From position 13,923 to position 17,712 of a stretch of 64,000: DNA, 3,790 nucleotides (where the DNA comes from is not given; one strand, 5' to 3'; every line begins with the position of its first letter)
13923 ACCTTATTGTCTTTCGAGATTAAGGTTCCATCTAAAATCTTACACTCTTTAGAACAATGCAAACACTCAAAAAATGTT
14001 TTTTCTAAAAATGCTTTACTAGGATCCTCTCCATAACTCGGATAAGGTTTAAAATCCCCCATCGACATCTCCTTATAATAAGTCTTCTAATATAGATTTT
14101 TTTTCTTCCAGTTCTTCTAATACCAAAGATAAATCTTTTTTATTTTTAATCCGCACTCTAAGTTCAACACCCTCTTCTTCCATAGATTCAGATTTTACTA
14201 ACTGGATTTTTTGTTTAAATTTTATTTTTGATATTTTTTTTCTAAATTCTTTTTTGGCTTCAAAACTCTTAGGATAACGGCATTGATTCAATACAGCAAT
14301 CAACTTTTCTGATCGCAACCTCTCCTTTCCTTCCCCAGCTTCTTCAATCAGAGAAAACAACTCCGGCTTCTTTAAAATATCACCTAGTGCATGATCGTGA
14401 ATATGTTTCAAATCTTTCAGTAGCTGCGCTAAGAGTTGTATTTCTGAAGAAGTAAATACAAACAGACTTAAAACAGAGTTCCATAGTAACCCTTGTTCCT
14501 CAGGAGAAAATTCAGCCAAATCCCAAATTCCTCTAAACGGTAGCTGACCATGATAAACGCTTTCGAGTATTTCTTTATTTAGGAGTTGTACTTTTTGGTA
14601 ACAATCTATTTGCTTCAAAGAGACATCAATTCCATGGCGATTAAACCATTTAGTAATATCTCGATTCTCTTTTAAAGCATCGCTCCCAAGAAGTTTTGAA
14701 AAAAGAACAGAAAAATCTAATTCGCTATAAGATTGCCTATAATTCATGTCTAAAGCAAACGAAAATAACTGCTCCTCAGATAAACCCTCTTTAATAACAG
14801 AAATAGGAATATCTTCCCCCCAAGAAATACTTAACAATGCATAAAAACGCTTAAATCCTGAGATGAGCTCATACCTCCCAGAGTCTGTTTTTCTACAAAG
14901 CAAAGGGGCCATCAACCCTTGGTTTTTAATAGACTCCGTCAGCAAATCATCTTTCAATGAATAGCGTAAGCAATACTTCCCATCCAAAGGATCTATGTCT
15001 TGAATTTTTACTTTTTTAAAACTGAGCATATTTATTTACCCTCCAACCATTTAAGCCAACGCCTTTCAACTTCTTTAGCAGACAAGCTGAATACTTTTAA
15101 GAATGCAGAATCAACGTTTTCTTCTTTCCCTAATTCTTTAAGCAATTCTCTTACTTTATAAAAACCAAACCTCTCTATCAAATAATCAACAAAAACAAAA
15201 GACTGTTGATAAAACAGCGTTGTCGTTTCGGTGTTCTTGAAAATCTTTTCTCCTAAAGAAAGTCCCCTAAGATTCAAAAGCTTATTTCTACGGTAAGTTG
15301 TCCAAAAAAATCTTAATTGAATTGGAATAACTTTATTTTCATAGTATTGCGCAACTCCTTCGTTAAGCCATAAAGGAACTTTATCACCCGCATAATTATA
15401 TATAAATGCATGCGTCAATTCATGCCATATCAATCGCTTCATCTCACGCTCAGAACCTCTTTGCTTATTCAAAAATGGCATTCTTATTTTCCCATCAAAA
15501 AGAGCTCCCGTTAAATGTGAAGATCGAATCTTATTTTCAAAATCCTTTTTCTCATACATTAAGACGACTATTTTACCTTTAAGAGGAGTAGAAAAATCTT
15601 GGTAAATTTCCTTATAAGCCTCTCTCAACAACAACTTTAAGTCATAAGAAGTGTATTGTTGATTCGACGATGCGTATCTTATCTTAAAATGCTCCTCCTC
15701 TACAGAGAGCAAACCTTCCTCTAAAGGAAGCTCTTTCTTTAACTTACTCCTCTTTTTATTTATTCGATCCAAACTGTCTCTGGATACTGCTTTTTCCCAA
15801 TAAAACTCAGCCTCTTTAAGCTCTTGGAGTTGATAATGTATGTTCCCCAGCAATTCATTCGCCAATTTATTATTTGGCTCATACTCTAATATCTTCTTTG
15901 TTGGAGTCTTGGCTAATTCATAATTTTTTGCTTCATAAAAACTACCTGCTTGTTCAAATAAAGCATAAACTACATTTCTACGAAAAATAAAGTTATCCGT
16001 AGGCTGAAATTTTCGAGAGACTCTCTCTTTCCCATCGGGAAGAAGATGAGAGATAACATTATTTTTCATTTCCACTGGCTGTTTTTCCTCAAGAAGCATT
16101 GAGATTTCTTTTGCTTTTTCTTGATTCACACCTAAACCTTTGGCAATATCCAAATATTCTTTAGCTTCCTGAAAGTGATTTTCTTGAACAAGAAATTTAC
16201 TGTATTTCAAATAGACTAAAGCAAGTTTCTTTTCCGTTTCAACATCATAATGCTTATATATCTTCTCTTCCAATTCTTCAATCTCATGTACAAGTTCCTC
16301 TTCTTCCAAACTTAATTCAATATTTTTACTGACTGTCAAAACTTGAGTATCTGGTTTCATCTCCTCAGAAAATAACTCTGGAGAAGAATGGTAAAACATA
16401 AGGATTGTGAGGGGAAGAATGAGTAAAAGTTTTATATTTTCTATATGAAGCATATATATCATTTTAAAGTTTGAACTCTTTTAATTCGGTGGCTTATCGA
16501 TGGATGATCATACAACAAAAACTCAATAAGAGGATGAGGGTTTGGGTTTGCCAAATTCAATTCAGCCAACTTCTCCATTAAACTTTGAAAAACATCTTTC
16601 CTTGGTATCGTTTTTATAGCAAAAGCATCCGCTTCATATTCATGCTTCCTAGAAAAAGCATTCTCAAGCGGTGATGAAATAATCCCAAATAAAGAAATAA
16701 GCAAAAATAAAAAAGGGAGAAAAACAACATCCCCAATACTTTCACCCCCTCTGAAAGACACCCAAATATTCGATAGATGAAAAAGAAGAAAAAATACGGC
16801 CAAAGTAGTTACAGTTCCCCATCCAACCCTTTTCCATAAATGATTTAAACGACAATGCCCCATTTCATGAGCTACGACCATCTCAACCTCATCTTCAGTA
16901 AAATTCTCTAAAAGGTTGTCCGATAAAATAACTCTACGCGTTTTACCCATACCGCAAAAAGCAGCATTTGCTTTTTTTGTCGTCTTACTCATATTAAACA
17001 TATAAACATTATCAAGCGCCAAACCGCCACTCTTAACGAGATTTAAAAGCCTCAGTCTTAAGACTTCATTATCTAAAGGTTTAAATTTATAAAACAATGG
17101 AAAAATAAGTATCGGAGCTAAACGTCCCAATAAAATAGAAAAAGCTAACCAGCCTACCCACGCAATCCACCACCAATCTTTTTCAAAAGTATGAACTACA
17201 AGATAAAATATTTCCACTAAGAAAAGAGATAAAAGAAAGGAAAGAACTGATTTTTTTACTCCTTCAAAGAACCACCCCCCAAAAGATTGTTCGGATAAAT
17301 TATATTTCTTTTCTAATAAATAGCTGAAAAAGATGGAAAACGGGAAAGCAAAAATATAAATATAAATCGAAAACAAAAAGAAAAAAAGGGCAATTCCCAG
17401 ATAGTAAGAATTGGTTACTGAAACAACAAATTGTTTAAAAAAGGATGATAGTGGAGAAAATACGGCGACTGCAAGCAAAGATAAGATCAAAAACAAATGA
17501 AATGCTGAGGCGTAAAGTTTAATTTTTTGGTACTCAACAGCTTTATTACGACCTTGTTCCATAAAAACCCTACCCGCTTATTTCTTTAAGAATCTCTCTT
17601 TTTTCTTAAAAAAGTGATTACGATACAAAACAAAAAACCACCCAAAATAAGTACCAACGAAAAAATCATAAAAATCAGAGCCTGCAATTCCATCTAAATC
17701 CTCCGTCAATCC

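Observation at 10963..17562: Six-gene translationally coupled operon: M48 protease, TPR/MA-peptidase, ParB-like protein, Zn-ribbon, BatD-like, BatE-like. No BatA/BatB vWA partners.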

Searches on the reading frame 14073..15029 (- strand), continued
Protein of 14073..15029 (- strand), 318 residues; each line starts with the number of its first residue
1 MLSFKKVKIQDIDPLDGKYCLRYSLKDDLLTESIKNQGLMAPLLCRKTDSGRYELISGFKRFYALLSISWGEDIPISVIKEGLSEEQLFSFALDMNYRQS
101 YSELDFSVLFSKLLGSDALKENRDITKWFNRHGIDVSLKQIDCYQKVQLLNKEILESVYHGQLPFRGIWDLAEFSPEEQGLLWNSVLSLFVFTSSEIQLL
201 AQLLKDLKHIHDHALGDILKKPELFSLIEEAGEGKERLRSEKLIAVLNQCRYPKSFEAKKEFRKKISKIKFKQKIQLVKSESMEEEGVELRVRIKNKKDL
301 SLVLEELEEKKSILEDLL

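Call 54: search_solved_structures(query=A1, max_evalue=0.001, show_alignments=2)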
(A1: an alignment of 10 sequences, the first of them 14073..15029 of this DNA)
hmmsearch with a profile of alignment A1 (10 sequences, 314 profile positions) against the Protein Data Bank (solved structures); distinct sequences matched with E-value up to 0.001: 11.
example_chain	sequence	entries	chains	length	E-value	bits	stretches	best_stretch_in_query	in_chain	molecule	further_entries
7ng0_A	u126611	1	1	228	3.1e-17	66.1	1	30-196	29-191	Nucleoid occlusion protein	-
7nfu_A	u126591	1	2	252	4e-17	65.8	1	29-196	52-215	Nucleoid occlusion protein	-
7ol9_A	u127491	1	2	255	7.1e-13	51.8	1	29-196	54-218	Nucleoid occlusion protein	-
1vz0_A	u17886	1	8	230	2.4e-12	50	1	30-189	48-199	Chromosome-partitioning protein Spo0J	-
6sdk_A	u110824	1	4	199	1.9e-10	43.8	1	30-208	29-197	Stage 0 sporulation protein J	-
4umk_A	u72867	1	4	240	5.1e-10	42.4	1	30-189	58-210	PROBABLE CHROMOSOME-PARTITIONING PROTEIN PARB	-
7o0n_A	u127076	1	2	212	1.9e-08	37.2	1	30-125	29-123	ParB family protein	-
7bnr_A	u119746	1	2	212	3.6e-08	36.3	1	30-125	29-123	ParB family protein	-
7bnk_A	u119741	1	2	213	3.6e-08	36.3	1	30-125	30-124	ParB family protein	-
6t1f_A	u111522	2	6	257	9.7e-06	28.4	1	30-124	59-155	Chromosome-partitioning protein ParB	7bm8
6ryk_A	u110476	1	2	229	0.00019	24.1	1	27-94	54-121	ParB-like nuclease domain protein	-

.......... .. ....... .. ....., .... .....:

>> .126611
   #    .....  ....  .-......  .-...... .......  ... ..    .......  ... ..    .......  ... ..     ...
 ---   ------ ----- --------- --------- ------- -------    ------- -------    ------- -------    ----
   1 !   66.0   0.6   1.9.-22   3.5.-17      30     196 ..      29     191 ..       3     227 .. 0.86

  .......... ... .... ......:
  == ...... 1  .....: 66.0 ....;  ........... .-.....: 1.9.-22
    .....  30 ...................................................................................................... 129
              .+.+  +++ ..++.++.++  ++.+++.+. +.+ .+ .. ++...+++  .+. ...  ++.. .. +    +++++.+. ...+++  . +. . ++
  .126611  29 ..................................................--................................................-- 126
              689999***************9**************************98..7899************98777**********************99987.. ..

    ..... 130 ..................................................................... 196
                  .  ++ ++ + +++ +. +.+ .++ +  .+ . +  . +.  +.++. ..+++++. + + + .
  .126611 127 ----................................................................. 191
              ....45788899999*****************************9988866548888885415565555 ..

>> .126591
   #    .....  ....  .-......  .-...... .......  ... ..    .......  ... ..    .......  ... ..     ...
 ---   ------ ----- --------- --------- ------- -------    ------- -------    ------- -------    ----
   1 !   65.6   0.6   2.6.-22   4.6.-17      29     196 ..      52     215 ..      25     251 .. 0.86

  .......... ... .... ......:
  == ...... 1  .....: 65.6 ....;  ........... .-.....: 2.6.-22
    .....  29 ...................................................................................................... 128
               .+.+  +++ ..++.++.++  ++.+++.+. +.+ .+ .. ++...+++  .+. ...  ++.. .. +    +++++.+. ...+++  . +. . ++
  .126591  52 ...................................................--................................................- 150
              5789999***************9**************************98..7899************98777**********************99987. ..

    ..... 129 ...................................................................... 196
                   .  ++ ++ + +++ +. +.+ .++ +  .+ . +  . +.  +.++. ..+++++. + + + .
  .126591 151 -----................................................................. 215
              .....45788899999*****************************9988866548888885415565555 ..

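Call 69: search_protein_families(library=padloc, proteins=[window:14073-15029:-, L013:10942-11388:+], max_evalue=0.001)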
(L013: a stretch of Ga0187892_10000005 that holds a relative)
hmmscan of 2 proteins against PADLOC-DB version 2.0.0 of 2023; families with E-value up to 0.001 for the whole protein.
window:14073-15029:- (318 aa): 0 families

L013:10942-11388:+ (148 aa): 0 families

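Call 72: list_cluster_members(proteins=[P0038, P0040, P0046, P0031, P0021, P0035, P0051, P0065, P0083, P0029])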
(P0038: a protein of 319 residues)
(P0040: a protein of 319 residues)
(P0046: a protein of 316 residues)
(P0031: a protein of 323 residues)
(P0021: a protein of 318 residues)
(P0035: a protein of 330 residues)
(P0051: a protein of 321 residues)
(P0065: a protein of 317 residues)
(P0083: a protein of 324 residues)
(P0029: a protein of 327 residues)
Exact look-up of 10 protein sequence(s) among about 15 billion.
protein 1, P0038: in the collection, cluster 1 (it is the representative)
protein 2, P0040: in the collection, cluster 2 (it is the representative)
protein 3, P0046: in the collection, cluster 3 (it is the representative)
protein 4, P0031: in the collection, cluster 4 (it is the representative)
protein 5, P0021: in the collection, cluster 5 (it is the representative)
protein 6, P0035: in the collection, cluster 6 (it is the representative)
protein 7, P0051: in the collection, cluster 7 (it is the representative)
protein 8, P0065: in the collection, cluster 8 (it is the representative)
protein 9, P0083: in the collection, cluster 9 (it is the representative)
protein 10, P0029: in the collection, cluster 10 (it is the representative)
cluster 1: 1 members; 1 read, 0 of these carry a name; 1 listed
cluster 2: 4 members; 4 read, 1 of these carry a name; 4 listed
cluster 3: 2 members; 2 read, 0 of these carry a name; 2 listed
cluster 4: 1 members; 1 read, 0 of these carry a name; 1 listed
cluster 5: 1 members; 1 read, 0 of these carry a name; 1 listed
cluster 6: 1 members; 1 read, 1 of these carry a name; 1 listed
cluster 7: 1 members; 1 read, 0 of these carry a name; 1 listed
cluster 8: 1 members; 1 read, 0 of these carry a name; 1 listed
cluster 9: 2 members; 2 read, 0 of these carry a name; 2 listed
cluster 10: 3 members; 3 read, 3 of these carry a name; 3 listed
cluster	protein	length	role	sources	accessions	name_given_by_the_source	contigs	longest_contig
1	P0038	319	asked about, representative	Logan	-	-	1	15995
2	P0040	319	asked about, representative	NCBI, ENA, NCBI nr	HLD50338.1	MAG TPA: ParB/RepB/Spo0J family partition protein [bacterium] | ParB/RepB/Spo0J family partition protein [bacterium]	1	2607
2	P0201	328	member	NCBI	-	-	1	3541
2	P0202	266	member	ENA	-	-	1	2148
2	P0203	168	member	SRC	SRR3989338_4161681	-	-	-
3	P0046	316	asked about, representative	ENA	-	-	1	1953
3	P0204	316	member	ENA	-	-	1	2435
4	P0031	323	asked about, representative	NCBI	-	-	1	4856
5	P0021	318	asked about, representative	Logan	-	-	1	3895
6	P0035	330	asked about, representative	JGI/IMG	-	ParB-like chromosome segregation protein Spo0J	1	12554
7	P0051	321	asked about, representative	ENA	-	-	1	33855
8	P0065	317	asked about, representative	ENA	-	-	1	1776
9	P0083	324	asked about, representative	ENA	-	-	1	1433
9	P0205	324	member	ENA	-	-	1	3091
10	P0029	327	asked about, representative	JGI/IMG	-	ParB family chromosome partitioning protein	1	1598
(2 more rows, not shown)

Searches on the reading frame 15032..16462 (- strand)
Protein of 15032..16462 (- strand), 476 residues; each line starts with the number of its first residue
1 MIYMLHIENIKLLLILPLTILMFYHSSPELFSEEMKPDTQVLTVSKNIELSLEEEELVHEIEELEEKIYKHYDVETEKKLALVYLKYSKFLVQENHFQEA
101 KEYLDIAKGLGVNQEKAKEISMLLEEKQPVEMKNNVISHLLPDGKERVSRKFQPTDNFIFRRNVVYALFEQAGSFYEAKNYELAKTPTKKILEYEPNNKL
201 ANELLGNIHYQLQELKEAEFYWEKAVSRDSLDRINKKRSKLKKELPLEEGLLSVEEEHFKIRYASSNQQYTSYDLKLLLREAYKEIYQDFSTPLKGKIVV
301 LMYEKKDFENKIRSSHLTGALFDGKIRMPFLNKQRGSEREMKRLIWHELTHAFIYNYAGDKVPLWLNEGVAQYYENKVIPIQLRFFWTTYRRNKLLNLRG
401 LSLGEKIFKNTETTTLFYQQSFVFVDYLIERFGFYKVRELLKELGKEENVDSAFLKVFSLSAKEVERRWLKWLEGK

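Call 4: search_protein_families(library=pfam, proteins=[window:15032-16462:-], max_evalue=0.1)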
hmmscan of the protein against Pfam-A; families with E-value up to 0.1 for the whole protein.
window:15032-16462:- (476 aa): 15 families
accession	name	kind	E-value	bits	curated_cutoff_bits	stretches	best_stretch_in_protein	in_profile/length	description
PF13485.12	Peptidase_MA_2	-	4.4e-17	63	32.4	1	342-474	67-200/201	Peptidase MA superfamily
PF07719.23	TPR_2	-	1.3e-05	25.4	27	1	204-229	6-31/34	Tetratricopeptide repeat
PF01433.26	Peptidase_M1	-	0.00018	21.6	27.7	1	335-379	61-107/218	Peptidase family M1 domain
PF14559.12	TPR_19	-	0.00053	20.7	25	1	177-219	3-45/68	Tetratricopeptide repeat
PF10026.15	DUF2268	-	0.0015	18.5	23.6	1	279-390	5-120/195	Predicted Zn-dependent protease (DUF2268)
PF00515.34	TPR_1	-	0.0021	18.3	27.8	1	205-229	7-31/34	Tetratricopeptide repeat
PF13181.12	TPR_8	-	0.0062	17.1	25.7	0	204-229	6-31/34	Tetratricopeptide repeat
PF13432.12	TPR_16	-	0.0067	17.3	32.7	1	172-225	4-56/65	Tetratricopeptide repeat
PF14853.12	Fis1_TPR_C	-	0.018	15.7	25.3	1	176-212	12-48/53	Fis1 C-terminal tetratricopeptide repeat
PF06657.18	Cep57_MT_bd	-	0.02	15.8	31.3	0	39-74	42-77/77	Centrosome microtubule-binding domain of Cep57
PF25063.1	ARM_TT21_C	-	0.02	15.2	35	0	176-226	106-156/209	Tetratricopeptide repeat protein 21 C-terminal ARM domain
PF12895.13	ANAPC3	-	0.026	15.2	27.2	1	166-223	24-80/82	Anaphase-promoting complex, cyclosome, subunit 3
PF13174.12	TPR_6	-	0.049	14.7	26.3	0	166-197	1-32/33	Tetratricopeptide repeat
PF13428.12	TPR_14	-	0.051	14.7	23.5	0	204-231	6-33/44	Tetratricopeptide repeat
PF23914.1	TPR_CcmH_CycH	-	0.054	13.8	42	0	178-225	100-147/158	Cytochrome c-type biogenesis protein H TPR domain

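Call 5: search_protein_families(library=ncbifam, proteins=[window:15032-16462:-], max_evalue=0.1)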
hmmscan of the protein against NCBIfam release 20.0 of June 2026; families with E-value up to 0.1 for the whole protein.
window:15032-16462:- (476 aa): 4 families
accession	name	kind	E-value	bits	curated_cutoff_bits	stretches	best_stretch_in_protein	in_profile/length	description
TIGR02521.1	type_IV_pilW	equivalog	4.1e-06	26.5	154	1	170-228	36-94/234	type IV pilus biogenesis/stability protein PilW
NF033876.2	flagella_HExxH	equivalog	7.6e-06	25.6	205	1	337-458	125-245/384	flagellinolysin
NF045524.1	MXAN_6640_HExxH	subfamily_domain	0.0007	19.4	140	1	340-449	110-211/290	MXAN_6640 family putative metalloprotease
TIGR02917.1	PEP_TPR_lipo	equivalog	0.0017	16.3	312.2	1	171-229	267-325/899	XrtA/PEP-CTERM system TPR-repeat protein PrsT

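Call 69: search_protein_families(library=padloc, proteins=[window:15032-16462:-], max_evalue=0.001)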
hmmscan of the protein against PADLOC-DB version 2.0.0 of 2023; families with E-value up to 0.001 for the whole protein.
window:15032-16462:- (476 aa): 0 families

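Call 74: search_solved_structures(query=window:15032-16462:-, max_evalue=1)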
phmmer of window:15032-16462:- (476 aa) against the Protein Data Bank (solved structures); distinct sequences matched with E-value up to 1: 29.
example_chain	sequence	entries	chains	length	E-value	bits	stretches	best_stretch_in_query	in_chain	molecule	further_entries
3kd7_A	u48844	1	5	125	0.00061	22.4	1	172-229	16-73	CTPR390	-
7obi_A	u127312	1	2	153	0.0029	20.2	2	172-230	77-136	CTPR-rv4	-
1na3_A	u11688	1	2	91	0.0055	19.3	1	166-231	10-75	designed protein CTPR2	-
1na0_A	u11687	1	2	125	0.0057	19.2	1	167-229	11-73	designed protein CTPR3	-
8bu0_A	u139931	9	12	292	0.0067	19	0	169-230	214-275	Consensus tetratricopeptide repeat protein | Crystal structure of an 8-repeat consensus TPR superhelix with Zinc. | Monomer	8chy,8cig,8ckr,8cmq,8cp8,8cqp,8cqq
6b85_J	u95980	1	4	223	0.011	18.3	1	161-230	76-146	TMHC4_R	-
6vfj_B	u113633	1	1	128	0.013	18.1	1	171-244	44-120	I53_dn5B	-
6vfh_A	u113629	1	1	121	0.015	17.9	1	167-230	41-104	T33_dn10A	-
6v8e_A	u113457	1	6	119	0.023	17.2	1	166-231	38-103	Designed protein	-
6vfi_B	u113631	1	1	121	0.024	17.2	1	167-230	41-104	O43_dn18B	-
2fo7_A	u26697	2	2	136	0.047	16.2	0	169-229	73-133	SYNTHETIC CONSENSUS TPR PROTEIN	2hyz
8ch0_A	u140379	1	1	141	0.047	16.2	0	169-229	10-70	Consensus tetratricopeptide repeat protein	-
11kc_A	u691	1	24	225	0.052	16.1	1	161-227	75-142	Designed nanoparticle O43-TM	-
8far_A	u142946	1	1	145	0.059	15.9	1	182-232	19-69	I432-1-CC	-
8cus_A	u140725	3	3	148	0.061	15.8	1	182-229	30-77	I432-1(NaCl) Chain A | I432-1(Imd) Chain A | I432-1-X3 Chain A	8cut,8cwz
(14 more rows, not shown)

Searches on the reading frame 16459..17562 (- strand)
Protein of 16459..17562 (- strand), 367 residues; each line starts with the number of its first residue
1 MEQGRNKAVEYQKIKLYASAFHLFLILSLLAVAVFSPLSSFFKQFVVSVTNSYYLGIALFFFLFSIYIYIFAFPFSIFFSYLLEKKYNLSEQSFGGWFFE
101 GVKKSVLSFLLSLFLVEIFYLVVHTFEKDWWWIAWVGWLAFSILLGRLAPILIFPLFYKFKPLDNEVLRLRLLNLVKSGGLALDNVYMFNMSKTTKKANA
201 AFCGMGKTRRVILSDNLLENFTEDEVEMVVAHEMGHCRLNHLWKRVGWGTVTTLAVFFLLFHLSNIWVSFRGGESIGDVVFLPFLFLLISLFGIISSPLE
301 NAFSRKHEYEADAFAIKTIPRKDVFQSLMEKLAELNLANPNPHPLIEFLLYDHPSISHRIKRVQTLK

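Call 4: search_protein_families(library=pfam, proteins=[window:16459-17562:-], max_evalue=0.1)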
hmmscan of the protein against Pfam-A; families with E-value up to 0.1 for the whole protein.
window:16459-17562:- (367 aa): 5 families
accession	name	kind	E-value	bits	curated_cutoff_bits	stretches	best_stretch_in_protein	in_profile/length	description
PF01435.24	Peptidase_M48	-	6.1e-29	101.6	20.3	1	163-365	2-184/186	Peptidase family M48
PF16491.10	Peptidase_M48_N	-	4.6e-19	69.4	27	1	7-159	26-179/179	CAAX prenyl protease N-terminal, five membrane helices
PF10263.15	SprT-like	-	5.6e-05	23.4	25.6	1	188-239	22-74/108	SprT-like family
PF05569.17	Peptidase_M56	-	0.0013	18.4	31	1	203-243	171-210/296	BlaR1 peptidase M56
PF13346.12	ABC2_membrane_5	-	0.045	13.7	25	1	106-163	86-143/205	ABC-2 family transporter protein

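Call 5: search_protein_families(library=ncbifam, proteins=[window:16459-17562:-], max_evalue=0.1)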
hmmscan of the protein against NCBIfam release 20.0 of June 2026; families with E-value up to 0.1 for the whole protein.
window:16459-17562:- (367 aa): 9 families
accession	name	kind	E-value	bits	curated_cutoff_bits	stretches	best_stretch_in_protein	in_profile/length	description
NF003965.0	PRK05457.1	equivalog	6.8e-14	51.9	245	1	196-365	103-283/285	protease HtpX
NF003425.0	PRK04897.1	equivalog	5.2e-09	35.7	355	1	207-365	118-297/298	zinc metalloprotease HtpX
NF002826.0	PRK03001.1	equivalog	2.9e-07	30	369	1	174-335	76-229/285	zinc metalloprotease HtpX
NF052399.1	M48_lipo_LoiP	exception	8.6e-07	28.7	365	1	194-246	93-142/247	metalloprotease LoiP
NF002775.0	PRK02870.1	equivalog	1.2e-06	28.1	285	1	198-319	144-265/338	zinc metalloprotease HtpX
NF002669.0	PRK02391.1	equivalog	1e-05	24.9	341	1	199-327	106-234/298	zinc metalloprotease HtpX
NF002363.0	PRK01345.1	equivalog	3.7e-05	23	422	1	174-338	75-232/318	zinc metalloprotease HtpX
NF002839.0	PRK03072.1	equivalog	8e-05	21.9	412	1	197-313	99-213/291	zinc metalloprotease HtpX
NF002322.0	PRK01265.1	equivalog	0.00011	21.8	275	1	202-334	116-246/325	zinc metalloprotease HtpX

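Call 69: search_protein_families(library=padloc, proteins=[window:16459-17562:-], max_evalue=0.001)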
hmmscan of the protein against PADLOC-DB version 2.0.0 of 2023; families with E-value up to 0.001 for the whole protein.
window:16459-17562:- (367 aa): 0 families

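Call 73: search_solved_structures(query=window:16459-17562:-, max_evalue=0.001)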
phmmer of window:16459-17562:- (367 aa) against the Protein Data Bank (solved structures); distinct sequences matched with E-value up to 0.001: 5.
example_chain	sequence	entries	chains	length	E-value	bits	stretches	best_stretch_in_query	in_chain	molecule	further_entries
4il3_A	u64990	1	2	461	3.3e-30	108.9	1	60-361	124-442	Ste24p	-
4aw6_A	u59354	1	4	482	6.1e-27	98.2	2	59-222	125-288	CAAX PRENYL PROTEASE 1 HOMOLOG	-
5syt_A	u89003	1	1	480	6.1e-27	98.2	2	59-222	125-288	CAAX prenyl protease 1 homolog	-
6bh8_A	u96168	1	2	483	6.1e-27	98.2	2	59-222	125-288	CAAX prenyl protease 1 homolog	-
2ypt_A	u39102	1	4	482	3.9e-26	95.6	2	59-222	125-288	CAAX PRENYL PROTEASE 1 HOMOLOG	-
